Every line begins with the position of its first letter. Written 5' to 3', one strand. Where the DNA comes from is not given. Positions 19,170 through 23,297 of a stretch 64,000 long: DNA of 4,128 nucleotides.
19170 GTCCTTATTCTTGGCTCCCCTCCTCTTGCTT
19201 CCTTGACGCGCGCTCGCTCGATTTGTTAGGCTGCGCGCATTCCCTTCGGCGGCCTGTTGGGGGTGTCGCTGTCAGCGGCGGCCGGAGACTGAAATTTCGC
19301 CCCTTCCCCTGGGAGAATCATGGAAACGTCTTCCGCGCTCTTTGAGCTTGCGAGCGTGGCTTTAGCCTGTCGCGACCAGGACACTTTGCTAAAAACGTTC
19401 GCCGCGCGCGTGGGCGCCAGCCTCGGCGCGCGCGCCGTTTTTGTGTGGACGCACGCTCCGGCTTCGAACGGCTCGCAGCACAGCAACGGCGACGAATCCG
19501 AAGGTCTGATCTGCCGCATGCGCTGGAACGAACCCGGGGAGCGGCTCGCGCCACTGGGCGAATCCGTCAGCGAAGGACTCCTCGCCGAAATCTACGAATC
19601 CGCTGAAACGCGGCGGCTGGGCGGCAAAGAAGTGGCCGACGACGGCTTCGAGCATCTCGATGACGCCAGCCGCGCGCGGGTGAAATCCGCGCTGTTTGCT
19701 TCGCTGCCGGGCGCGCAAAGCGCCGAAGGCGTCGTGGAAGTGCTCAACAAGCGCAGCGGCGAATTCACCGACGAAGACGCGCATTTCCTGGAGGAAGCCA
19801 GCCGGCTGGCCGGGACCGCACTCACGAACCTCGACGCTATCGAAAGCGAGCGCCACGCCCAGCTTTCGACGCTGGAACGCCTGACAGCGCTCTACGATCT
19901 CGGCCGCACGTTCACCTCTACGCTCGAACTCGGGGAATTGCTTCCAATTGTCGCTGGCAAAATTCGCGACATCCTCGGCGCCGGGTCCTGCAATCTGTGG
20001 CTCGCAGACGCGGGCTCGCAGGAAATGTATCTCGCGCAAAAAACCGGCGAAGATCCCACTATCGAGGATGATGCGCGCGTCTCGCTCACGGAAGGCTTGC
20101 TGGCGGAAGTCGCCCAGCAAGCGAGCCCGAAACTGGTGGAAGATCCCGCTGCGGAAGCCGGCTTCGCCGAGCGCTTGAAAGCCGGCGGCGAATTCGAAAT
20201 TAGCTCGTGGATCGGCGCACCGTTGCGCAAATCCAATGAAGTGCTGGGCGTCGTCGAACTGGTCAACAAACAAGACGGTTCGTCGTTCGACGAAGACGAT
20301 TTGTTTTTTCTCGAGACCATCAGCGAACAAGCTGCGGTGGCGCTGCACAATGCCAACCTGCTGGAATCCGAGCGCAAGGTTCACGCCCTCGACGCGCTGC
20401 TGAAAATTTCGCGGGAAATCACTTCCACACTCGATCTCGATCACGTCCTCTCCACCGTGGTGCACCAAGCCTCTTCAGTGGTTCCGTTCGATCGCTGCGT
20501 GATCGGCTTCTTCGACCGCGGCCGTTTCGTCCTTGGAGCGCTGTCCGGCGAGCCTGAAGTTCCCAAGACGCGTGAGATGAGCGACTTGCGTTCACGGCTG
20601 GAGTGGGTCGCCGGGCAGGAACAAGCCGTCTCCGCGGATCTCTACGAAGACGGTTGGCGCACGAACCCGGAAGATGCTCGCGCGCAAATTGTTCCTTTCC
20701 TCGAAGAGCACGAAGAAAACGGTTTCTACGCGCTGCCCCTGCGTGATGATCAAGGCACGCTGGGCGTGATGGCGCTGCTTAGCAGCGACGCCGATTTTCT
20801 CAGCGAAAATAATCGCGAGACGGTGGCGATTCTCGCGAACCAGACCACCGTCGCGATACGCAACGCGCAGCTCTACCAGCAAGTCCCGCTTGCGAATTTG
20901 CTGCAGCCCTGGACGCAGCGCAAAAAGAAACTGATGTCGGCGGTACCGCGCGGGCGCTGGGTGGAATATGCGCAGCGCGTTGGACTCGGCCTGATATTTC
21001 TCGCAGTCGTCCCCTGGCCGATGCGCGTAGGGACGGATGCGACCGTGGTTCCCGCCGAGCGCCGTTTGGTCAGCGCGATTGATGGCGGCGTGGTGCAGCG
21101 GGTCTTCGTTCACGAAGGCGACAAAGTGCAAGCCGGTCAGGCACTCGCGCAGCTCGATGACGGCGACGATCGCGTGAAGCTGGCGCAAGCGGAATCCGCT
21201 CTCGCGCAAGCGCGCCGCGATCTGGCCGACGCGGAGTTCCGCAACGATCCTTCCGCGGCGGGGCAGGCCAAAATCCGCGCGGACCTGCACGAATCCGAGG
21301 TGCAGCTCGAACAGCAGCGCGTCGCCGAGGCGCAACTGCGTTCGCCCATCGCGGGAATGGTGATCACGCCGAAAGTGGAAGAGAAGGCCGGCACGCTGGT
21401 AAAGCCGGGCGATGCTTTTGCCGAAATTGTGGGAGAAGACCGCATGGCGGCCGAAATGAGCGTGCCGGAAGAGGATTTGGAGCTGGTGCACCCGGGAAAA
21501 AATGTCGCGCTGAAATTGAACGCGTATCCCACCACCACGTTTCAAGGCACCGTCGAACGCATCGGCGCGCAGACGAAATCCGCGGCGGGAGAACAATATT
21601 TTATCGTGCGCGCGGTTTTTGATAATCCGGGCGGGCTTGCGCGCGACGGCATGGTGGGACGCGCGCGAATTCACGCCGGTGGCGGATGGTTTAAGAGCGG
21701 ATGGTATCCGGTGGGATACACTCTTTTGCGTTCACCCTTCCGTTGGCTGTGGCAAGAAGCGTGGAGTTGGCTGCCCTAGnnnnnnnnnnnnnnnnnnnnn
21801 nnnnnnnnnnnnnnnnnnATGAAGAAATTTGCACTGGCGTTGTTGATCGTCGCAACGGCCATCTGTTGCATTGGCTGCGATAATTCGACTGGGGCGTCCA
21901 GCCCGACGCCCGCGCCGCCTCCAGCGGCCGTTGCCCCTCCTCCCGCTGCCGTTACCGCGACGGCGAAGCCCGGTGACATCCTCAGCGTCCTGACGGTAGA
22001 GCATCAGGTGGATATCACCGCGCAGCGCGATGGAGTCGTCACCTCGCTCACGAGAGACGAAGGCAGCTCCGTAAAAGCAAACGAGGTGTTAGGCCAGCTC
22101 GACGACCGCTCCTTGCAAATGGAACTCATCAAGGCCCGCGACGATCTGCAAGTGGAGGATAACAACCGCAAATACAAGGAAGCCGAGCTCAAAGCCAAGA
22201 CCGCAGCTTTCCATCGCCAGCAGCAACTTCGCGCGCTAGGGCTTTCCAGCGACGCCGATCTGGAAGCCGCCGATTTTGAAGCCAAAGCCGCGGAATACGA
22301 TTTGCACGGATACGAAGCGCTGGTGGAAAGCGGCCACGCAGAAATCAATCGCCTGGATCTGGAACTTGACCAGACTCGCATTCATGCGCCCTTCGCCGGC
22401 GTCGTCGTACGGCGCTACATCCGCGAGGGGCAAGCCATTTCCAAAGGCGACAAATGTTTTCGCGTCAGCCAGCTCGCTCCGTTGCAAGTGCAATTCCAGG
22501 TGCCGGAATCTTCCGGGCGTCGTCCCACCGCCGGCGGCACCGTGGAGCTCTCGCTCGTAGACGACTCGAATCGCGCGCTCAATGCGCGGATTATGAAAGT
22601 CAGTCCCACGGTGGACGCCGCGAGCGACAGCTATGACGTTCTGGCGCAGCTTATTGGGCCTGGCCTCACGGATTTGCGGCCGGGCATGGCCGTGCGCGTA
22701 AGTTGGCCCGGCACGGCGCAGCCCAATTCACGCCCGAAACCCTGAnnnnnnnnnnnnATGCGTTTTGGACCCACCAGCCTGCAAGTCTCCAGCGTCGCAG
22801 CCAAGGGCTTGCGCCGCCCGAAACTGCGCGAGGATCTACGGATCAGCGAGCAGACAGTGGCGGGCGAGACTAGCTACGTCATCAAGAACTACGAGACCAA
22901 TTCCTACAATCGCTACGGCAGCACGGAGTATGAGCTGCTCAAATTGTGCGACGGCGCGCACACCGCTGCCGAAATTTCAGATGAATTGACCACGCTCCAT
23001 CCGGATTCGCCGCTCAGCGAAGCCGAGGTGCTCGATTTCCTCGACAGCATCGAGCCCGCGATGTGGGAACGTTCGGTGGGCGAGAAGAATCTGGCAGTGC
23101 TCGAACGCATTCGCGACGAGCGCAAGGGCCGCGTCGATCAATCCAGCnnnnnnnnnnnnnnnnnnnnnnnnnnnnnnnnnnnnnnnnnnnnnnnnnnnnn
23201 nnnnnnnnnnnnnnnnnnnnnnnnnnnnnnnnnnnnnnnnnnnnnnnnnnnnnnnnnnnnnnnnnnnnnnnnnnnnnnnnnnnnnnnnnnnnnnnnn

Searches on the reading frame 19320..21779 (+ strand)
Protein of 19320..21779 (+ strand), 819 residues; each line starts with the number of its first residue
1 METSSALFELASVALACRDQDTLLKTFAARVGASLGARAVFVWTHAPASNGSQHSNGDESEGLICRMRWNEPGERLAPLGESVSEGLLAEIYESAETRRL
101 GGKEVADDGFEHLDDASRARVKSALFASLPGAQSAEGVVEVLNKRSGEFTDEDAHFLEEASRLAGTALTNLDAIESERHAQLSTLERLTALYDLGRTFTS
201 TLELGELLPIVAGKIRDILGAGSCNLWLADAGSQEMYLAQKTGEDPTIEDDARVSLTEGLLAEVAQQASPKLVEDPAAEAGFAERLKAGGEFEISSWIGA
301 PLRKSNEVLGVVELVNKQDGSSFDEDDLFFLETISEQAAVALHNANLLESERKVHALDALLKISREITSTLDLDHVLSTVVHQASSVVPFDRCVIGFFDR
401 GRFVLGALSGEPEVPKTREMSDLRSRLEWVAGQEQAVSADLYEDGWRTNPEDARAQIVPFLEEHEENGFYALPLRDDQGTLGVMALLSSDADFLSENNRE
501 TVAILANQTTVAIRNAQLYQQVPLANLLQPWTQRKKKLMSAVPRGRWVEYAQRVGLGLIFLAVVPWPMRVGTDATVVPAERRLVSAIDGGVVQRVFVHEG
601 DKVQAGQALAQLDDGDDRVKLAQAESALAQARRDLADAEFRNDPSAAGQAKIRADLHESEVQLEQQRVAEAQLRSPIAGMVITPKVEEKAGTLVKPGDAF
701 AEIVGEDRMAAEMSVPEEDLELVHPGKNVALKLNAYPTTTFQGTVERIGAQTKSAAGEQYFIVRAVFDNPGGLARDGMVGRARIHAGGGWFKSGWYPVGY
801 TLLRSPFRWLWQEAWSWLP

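Call 18: search_protein_families(library=ncbifam, proteins=[window:19320-21779:+], max_evalue=1)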
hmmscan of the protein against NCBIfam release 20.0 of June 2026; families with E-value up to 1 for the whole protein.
window:19320-21779:+ (819 aa): 33 families (the best 25 are shown)
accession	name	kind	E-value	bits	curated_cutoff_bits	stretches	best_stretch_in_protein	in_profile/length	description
TIGR01730.1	RND_mfp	subfamily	2.7e-26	92.3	94.9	1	569-786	14-246/322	efflux RND transporter periplasmic adaptor subunit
TIGR01843.1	type_I_hlyD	subfamily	3e-22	79.2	208.65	2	649-767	249-372/422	HlyD family type I secretion periplasmic adaptor subunit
TIGR00998.1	8a0101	subfamily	4e-18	65.4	390.8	2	661-755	195-288/334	EmrA/EmrK family multidrug efflux transporter periplasmic adaptor subunit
TIGR02971.1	heterocyst_DevB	subfamily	4.6e-14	52.6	129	2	650-751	182-281/327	ABC exporter membrane fusion protein, DevB family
TIGR01817.1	nifA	equivalog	1.2e-11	44.1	528.85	2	187-352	3-166/534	nif-specific transcriptional activator NifA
TIGR00999.1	8a0102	subfamily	7.4e-11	41.7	319.3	1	638-785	58-202/271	CzcB/NccB family metal efflux transporter periplasmic adaptor subunit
NF002939.0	PRK03598.1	equivalog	2e-10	40.4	393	2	589-653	52-118/332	secretion protein HlyD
NF008283.0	PRK11061.1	equivalog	6.7e-10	37.8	583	1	190-349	4-161/748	phosphoenolpyruvate--protein phosphotransferase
NF047786.1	his_kin_MadS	equivalog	1.2e-09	37.8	500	2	267-356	100-188/434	MadS family sensor histidine kinase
NF007785.0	PRK10476.1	equivalog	1.2e-09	37.5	376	2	646-754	189-290/347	multidrug transporter subunit MdtN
NF011715.0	PRK15136.1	equivalog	3.2e-05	22.8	563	1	573-636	54-116/390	multidrug efflux MFS transporter periplasmic adaptor subunit EmrA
NF008589.1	PRK11556.1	equivalog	0.00011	21.3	391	1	583-639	87-142/392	MdtA/MuxA family multidrug efflux RND transporter periplasmic adaptor subunit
NF007362.0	PRK09859.1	equivalog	0.0011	18.1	738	1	586-639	67-119/385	multidrug transporter subunit MdtE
NF011958.0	PRK15429.1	equivalog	0.0011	17.7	830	1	189-384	12-214/692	formate hydrogenlyase transcriptional activator FlhA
TIGR03794.1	NHLM_micro_HlyD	equivalog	0.0014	17.6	156.2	1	583-632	60-109/421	NHLP bacteriocin system secretion protein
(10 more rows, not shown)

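Call 19: search_protein_families(library=pfam, proteins=[window:19320-21779:+], max_evalue=1)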
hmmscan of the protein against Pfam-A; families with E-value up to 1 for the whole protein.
window:19320-21779:+ (819 aa): 13 families
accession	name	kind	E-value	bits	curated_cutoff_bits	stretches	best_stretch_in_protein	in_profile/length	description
PF01590.32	GAF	-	1.6e-34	119.7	22.4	3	204-342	2-133/133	GAF domain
PF13185.12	GAF_2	-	7.1e-30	104.4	28.6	3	202-343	2-136/136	GAF domain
PF13492.12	GAF_3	-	1.2e-22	81.1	27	3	372-515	1-129/129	GAF domain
PF16576.10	HlyD_D23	-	7.1e-21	74.9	30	1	585-778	23-212/214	Barrel-sandwich domain of CusB or HlyD membrane-fusion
PF13437.12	HlyD_3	-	6.8e-17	62.6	22.2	1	673-770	2-96/106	HlyD family secretion protein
PF13533.13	Biotin_lipoyl_2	-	2.6e-06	27.5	29.8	1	589-613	8-32/32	Biotin-lipoyl like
PF00364.28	Biotin_lipoyl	-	0.0001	22.5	22.1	1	587-611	48-72/73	Biotin-requiring enzyme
PF11849.14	DUF3369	-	0.0029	18.3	27.2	1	464-522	109-168/168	Domain of unknown function (DUF3369)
PF12914.13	SH3_7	-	0.041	14.2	21.3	1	189-212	21-44/47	SH3 domain of SH3b2 type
PF03472.21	Autoind_bind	-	0.12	12.4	23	0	447-503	80-139/149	Autoinducer binding domain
PF00529.27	CusB_dom_1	-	0.13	13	26.5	1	721-756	7-45/89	Cation efflux system protein CusB domain 1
PF24375.1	DUF7531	-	0.15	12.1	27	1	704-776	158-230/288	Family of unknown function (DUF7531)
PF23038.1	KOW6_SPT51-2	-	0.15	12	27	1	212-241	18-47/51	Transcription elongation factor SPT5 homolog 1/2, KOW6 domain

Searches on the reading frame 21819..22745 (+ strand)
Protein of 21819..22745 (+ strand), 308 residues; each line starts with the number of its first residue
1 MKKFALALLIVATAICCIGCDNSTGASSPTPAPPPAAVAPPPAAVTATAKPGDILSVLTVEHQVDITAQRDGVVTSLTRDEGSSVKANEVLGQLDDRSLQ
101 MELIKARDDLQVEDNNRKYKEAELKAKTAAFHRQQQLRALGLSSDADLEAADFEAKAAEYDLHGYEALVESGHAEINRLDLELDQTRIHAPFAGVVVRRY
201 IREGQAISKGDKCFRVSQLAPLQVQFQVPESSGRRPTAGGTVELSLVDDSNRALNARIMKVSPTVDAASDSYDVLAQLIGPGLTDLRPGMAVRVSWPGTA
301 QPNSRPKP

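Call 18: search_protein_families(library=ncbifam, proteins=[window:21819-22745:+], max_evalue=1)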
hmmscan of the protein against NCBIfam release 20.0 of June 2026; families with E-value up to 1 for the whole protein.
window:21819-22745:+ (308 aa): 29 families (the best 25 are shown)
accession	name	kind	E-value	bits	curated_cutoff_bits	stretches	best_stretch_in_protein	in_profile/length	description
TIGR01730.1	RND_mfp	subfamily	2.1e-38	132.1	94.9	1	58-301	21-249/322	efflux RND transporter periplasmic adaptor subunit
TIGR00999.1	8a0102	subfamily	1.4e-18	67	319.3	1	82-299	1-204/271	CzcB/NccB family metal efflux transporter periplasmic adaptor subunit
NF008606.0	PRK11578.1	equivalog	3.8e-16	59.2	342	1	62-271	60-272/371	macrolide transporter subunit MacA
NF002939.0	PRK03598.1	equivalog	1.4e-15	57.3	393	2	161-266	180-285/332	secretion protein HlyD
TIGR00998.1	8a0101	subfamily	7.8e-15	54.6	390.8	2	139-244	153-263/334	EmrA/EmrK family multidrug efflux transporter periplasmic adaptor subunit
NF008589.1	PRK11556.1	equivalog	8.2e-14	51.3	391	1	37-231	55-240/392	MdtA/MuxA family multidrug efflux RND transporter periplasmic adaptor subunit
NF033138.2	RND-peri-MexC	equivalog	1.5e-12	47.4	625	1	11-258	13-245/375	MexC family multidrug efflux RND transporter periplasmic adaptor subunit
NF007132.1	PRK09578.1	equivalog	1.4e-10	40.5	512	1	8-230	12-220/396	MexX/AxyX family multidrug efflux RND transporter periplasmic adaptor subunit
NF007785.0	PRK10476.1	equivalog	7e-10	38.2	376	2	145-265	165-288/347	multidrug transporter subunit MdtN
NF045904.1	RND-peri-MexE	equivalog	2.7e-09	36.4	714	1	10-211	13-197/390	multidrug efflux RND transporter periplasmic adaptor subunit MexE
TIGR03794.1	NHLM_micro_HlyD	equivalog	1.2e-07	31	156.2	2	64-136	59-132/421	NHLP bacteriocin system secretion protein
NF000272.2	OqxA_adapt_sub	exception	7.3e-07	28.5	835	1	11-218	18-208/391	multidrug efflux RND transporter periplasmic adaptor subunit OqxA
NF045680.1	DiMtlExpIhpB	equivalog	8.6e-07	28.2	450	1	185-292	137-242/326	divalent metal ion exporter adaptor subunit IhpB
NF033834.1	RND_adapt_MexA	exception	8.8e-07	28.4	750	1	6-292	12-278/373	multidrug efflux RND transporter periplasmic adaptor subunit MexA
NF011715.0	PRK15136.1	equivalog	6.2e-06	25.1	563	2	62-112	60-110/390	multidrug efflux MFS transporter periplasmic adaptor subunit EmrA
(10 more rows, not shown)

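Call 19: search_protein_families(library=pfam, proteins=[window:21819-22745:+], max_evalue=1)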
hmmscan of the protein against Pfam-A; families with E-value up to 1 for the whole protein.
window:21819-22745:+ (308 aa): 5 families
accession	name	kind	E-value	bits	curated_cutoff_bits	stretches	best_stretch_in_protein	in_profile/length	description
PF16576.10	HlyD_D23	-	3.6e-18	66.1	30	1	63-291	19-213/214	Barrel-sandwich domain of CusB or HlyD membrane-fusion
PF13437.12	HlyD_3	-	1.1e-16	62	22.2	2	188-289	2-106/106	HlyD family secretion protein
PF00364.28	Biotin_lipoyl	-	2.1e-06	27.9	22.1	1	63-93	42-72/73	Biotin-requiring enzyme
PF13533.13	Biotin_lipoyl_2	-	1.3e-05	25.4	29.8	1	187-211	2-26/32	Biotin-lipoyl like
PF03129.25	HGTP_anticodon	-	0.027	15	21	1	126-177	14-65/94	Anticodon binding domain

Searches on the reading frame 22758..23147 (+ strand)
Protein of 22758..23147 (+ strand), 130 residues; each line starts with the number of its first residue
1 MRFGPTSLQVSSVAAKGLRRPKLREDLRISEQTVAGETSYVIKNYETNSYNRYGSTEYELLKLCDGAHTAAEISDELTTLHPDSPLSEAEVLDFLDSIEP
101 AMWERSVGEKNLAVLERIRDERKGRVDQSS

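Call 69: search_protein_families(library=pfam, alignment_id=A5, max_evalue=1)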
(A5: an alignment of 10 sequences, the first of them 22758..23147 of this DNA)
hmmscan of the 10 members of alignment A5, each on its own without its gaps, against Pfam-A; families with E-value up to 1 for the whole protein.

A. member 1, window:22758-23147:+ (130 aa): 3 families
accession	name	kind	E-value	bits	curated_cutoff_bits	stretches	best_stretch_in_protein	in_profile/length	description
PF05402.18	PqqD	-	0.0029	18.4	23.4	1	40-97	2-60/67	Coenzyme PQQ synthesis protein D (PqqD)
PF21782.3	PKMT_2nd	-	0.093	13.6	27.8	1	57-81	34-58/98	PKMT, C-terminal winged helix domain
PF12840.13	HTH_20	-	0.19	12.1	27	0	58-77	7-28/51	Helix-turn-helix domain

B. families by the number of members that match (of 10 scanned): 5 families
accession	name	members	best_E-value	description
PF05402.18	PqqD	9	0.0001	Coenzyme PQQ synthesis protein D (PqqD)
PF21782.3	PKMT_2nd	7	0.011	PKMT, C-terminal winged helix domain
PF12840.13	HTH_20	2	0.19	Helix-turn-helix domain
PF25598.1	ARM_PUB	1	0.031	Plant U-box protein ARM repeat region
PF09746.14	Membralin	1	0.066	Tumour-associated protein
